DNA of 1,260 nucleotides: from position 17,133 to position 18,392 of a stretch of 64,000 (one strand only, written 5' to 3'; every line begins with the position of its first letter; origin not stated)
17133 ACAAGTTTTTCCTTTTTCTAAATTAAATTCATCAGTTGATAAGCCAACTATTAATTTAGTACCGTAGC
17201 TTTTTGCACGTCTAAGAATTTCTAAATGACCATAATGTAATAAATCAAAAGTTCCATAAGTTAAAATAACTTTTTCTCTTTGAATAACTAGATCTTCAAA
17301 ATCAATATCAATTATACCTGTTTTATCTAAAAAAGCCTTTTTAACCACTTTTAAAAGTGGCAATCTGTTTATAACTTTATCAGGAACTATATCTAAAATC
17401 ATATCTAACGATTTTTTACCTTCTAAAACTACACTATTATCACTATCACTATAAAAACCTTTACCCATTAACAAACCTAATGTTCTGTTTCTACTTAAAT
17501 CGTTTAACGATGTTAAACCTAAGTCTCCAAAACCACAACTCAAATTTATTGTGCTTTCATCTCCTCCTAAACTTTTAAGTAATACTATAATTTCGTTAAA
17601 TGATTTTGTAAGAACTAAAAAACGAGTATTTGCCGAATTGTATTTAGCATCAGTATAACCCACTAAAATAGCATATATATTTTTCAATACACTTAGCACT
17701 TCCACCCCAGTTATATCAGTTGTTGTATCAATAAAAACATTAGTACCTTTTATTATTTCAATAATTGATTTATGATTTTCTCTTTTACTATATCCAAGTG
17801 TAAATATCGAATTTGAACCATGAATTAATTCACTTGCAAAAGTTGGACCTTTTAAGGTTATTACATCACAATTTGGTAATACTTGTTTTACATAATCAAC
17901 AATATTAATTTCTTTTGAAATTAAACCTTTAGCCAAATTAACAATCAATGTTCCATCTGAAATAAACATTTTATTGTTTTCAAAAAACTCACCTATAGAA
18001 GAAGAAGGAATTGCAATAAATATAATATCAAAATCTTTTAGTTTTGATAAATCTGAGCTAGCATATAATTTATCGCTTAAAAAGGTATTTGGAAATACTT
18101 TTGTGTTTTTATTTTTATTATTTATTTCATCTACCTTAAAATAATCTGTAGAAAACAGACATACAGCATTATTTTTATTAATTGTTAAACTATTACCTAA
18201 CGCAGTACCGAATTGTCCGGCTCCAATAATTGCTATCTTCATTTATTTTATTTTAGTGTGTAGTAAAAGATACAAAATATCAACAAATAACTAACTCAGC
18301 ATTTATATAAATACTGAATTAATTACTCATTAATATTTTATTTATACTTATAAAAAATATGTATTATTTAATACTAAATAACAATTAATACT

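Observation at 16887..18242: GpsA-TagD gene fusion: single polypeptide predicted to convert DHAP to CDP-glycerol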

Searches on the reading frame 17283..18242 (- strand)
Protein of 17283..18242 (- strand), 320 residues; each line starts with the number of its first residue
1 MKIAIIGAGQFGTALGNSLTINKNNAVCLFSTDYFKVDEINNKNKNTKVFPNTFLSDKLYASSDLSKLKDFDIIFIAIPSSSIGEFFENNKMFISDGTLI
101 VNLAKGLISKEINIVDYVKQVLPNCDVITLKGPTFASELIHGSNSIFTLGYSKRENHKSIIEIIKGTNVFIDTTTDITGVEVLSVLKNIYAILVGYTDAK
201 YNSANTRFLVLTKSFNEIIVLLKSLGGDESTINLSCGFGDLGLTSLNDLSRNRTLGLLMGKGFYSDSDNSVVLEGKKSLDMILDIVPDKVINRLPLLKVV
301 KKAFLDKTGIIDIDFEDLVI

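Call 27: search_protein_representatives(protein=window:17283-18242:-)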
Query: 320 residues. Proteins with E-value up to 0.001 (for the whole library): 7131; up to 1e-10: 3720; up to 1e-30: 82. The best 150 are listed.
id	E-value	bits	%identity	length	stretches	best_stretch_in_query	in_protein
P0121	3.2e-79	282.7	48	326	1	1-318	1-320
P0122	3.5e-76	272.7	46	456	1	1-318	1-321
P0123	1.0e-75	271.2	52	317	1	1-289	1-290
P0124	3.7e-70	252.9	48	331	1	2-307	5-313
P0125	1.7e-69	250.7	54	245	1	83-318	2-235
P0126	1.5e-68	247.7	45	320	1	2-310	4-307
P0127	2.0e-68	247.2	45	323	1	1-305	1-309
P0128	2.7e-66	240.3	46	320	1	1-290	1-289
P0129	8.4e-65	235.4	44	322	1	5-305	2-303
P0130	3.1e-64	233.5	44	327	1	2-280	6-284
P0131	1.4e-63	231.3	44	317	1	1-283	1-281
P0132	2.2e-60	220.8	47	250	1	88-319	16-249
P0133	8.4e-60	218.9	44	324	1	4-297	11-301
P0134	2.6e-58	214.1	41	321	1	3-289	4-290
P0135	5.4e-58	213.0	42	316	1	1-314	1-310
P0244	1.1e-28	116.8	30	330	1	2-277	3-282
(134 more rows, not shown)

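Call 28: find_encoding_contigs(protein=P0121, flank=6000, max_places=3)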
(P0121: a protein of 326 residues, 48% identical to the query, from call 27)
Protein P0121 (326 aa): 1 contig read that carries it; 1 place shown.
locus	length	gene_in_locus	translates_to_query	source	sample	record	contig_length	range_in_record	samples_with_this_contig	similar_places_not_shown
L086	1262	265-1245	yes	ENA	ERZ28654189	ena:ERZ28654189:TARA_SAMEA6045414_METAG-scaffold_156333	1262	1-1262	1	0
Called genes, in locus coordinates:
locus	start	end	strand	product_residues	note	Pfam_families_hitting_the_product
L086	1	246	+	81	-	?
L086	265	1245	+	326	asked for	PF01210:NAD_Gly3P_dh_N, PF03807:F420_oxidored (weak), PF07479:NAD_Gly3P_dh_C, PF20618:GPD_NAD_C_bact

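Call 30: find_encoding_contigs(protein=P0124, flank=8000, max_places=2)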
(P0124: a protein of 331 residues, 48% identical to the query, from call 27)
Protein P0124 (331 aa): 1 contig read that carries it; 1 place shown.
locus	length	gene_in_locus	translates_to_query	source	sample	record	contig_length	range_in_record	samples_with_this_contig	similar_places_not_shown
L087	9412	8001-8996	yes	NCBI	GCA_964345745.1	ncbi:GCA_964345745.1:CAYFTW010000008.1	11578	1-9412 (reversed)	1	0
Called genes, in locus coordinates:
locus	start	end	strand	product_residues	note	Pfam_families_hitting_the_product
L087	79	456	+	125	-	PF16022:DUF4783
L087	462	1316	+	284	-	PF02749:QRPTase_N, PF01729:QRPTase_C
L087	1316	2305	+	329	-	PF03631:Virul_fac_BrkB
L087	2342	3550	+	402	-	PF13439:Glyco_transf_4, PF13579:Glyco_trans_4_4, PF00534:Glycos_transf_1, PF13692:Glyco_trans_1_4, PF13524:Glyco_trans_1_2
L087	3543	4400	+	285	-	PF13469:Sulfotransfer_3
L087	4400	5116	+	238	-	PF13472:Lipase_GDSL_2 (weak)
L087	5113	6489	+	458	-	PF23019:DUF7033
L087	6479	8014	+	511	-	PF01943:Polysacc_synt, PF01554:MatE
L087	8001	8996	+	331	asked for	PF01210:NAD_Gly3P_dh_N, PF02558:ApbA, PF07479:NAD_Gly3P_dh_C, PF20618:GPD_NAD_C_bact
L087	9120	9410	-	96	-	?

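Call 31: find_encoding_contigs(protein=P0127, flank=8000, max_places=2)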
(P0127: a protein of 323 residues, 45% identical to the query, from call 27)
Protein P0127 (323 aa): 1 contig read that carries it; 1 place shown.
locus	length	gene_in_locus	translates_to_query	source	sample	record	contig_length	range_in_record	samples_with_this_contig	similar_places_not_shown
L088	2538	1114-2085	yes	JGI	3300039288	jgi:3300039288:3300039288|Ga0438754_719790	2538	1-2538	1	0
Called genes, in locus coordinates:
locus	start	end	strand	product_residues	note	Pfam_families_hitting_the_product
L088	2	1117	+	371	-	?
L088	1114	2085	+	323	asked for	PF01210:NAD_Gly3P_dh_N, PF02558:ApbA (weak), PF03807:F420_oxidored, PF07479:NAD_Gly3P_dh_C, PF20618:GPD_NAD_C_bact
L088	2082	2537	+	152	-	?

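Call 32: find_encoding_contigs(protein=P0123, flank=8000, max_places=2)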
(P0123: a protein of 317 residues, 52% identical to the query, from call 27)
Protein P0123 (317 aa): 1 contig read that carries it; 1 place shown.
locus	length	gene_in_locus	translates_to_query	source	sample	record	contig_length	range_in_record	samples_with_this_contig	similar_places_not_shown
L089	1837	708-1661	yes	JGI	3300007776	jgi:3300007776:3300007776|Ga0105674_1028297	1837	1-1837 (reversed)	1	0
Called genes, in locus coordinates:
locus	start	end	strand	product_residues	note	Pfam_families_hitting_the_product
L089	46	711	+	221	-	PF12804:NTP_transf_3, PF20202:DUF6564 (faint)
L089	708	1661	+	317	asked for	PF01210:NAD_Gly3P_dh_N, PF07479:NAD_Gly3P_dh_C, PF20618:GPD_NAD_C_bact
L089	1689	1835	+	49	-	?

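Call 72: search_protein_families(library=ncbifam, proteins=[P0123, P0244], max_evalue=1e-30)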
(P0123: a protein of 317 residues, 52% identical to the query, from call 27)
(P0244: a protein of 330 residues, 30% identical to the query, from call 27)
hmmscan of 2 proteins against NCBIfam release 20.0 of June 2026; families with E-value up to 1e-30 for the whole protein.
P0123 (317 aa): 12 families
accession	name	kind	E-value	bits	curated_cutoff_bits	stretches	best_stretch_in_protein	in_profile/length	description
NF000942.0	PRK00094.1-4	subfamily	4.7e-59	200.2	257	1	7-315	8-324/334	NAD(P)H-dependent glycerol-3-phosphate dehydrogenase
NF000941.0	PRK00094.1-3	equivalog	1.8e-54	185.2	423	1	5-315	5-324/336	NAD(P)H-dependent glycerol-3-phosphate dehydrogenase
NF000940.0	PRK00094.1-2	subfamily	1.4e-50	172.7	202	1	1-287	1-290/330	NAD(P)H-dependent glycerol-3-phosphate dehydrogenase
NF000946.0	PRK00094.2-4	equivalog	5.1e-48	163.8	455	1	3-314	7-323/342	NAD(P)H-dependent glycerol-3-phosphate dehydrogenase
NF000944.0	PRK00094.2-2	equivalog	9.1e-46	156.4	603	1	2-310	22-334/371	NAD(P)H-dependent glycerol-3-phosphate dehydrogenase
NF000939.0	PRK00094.1-1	equivalog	6.8e-41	140.4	473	1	8-309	12-321/339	NAD(P)H-dependent glycerol-3-phosphate dehydrogenase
NF009098.0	PRK12439.1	equivalog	1.8e-40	139.3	436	1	2-283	9-293/341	NAD(P)H-dependent glycerol-3-phosphate dehydrogenase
NF000947.0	PRK00094.2-5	equivalog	1.8e-40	139.3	251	1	2-301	6-313/323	NAD(P)H-dependent glycerol-3-phosphate dehydrogenase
NF000945.0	PRK00094.2-3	equivalog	1.2e-37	130.4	491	1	1-259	1-275/352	NAD(P)H-dependent glycerol-3-phosphate dehydrogenase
NF011211.0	PRK14618.1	equivalog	2.1e-35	122.5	489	1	7-305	10-310/328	NAD(P)H-dependent glycerol-3-phosphate dehydrogenase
NF011213.0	PRK14620.1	equivalog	2.8e-35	122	478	1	1-316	1-325/326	NAD(P)H-dependent glycerol-3-phosphate dehydrogenase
NF011212.0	PRK14619.1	equivalog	2.9e-33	115.4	377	1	58-265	35-245/309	NAD(P)H-dependent glycerol-3-phosphate dehydrogenase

P0244 (330 aa): 14 families
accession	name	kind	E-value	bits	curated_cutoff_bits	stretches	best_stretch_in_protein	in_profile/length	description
NF000941.0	PRK00094.1-3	equivalog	3.2e-142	473.7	423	1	1-329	1-332/336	NAD(P)H-dependent glycerol-3-phosphate dehydrogenase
NF000942.0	PRK00094.1-4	subfamily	1.9e-136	454.6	257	1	1-329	2-332/334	NAD(P)H-dependent glycerol-3-phosphate dehydrogenase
NF000940.0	PRK00094.1-2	subfamily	1.4e-117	392.9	202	1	2-329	1-328/330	NAD(P)H-dependent glycerol-3-phosphate dehydrogenase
NF000946.0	PRK00094.2-4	equivalog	2.4e-104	349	455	1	2-328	5-331/342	NAD(P)H-dependent glycerol-3-phosphate dehydrogenase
NF000939.0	PRK00094.1-1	equivalog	1.8e-103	346.1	473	1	3-329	7-335/339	NAD(P)H-dependent glycerol-3-phosphate dehydrogenase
NF011211.0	PRK14618.1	equivalog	1.3e-102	343.4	489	1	2-329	5-328/328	NAD(P)H-dependent glycerol-3-phosphate dehydrogenase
NF009098.0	PRK12439.1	equivalog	2.5e-97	326.3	436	1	2-324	8-330/341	NAD(P)H-dependent glycerol-3-phosphate dehydrogenase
NF000944.0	PRK00094.2-2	equivalog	1.7e-91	306.9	603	1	3-329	22-347/371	NAD(P)H-dependent glycerol-3-phosphate dehydrogenase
NF011212.0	PRK14619.1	equivalog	3.6e-90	302.3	377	1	63-329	40-307/309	NAD(P)H-dependent glycerol-3-phosphate dehydrogenase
NF011213.0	PRK14620.1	equivalog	4.2e-78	262.8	478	1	3-322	2-325/326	NAD(P)H-dependent glycerol-3-phosphate dehydrogenase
NF000943.0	PRK00094.2-1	equivalog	7.9e-71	239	400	1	3-324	2-295/296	NAD(P)H-dependent glycerol-3-phosphate dehydrogenase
TIGR03376.1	glycerol3P_DH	equivalog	8.3e-65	219.2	285.5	1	3-316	1-337/342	glycerol-3-phosphate dehydrogenase (NAD(+))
NF000947.0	PRK00094.2-5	equivalog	6.7e-61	206.5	251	1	2-311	5-317/323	NAD(P)H-dependent glycerol-3-phosphate dehydrogenase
NF000945.0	PRK00094.2-3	equivalog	1.4e-56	192.7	491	1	3-323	2-348/352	NAD(P)H-dependent glycerol-3-phosphate dehydrogenase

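Call 78: search_protein_families(library=pfam, proteins=[L088:2-1117:+, L089:46-711:+], max_evalue=0.0001)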
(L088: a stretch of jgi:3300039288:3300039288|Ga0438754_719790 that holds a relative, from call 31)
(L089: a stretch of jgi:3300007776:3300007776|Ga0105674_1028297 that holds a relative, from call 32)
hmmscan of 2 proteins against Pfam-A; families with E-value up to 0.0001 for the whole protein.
L088:2-1117:+ (371 aa): 3 families
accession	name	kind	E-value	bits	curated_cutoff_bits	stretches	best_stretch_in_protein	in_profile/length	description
PF13242.12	Hydrolase_like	-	2.6e-16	59.7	22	1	298-369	2-75/75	HAD-hyrolase-like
PF13344.12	Hydrolase_6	-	1e-14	54.9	27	1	123-216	2-97/101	Haloacid dehalogenase-like hydrolase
PF00702.32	Hydrolase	-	1.7e-06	29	26.4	1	120-336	2-191/191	haloacid dehalogenase-like hydrolase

L089:46-711:+ (221 aa): 2 families
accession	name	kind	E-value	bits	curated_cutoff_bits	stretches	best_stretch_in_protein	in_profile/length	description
PF12804.13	NTP_transf_3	-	1.2e-16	61.8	27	1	4-123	2-122/160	MobA-like NTP transferase domain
PF20202.4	DUF6564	-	3.3e-05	24.1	25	1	58-124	50-121/230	Domain of unknown function (DUF6564)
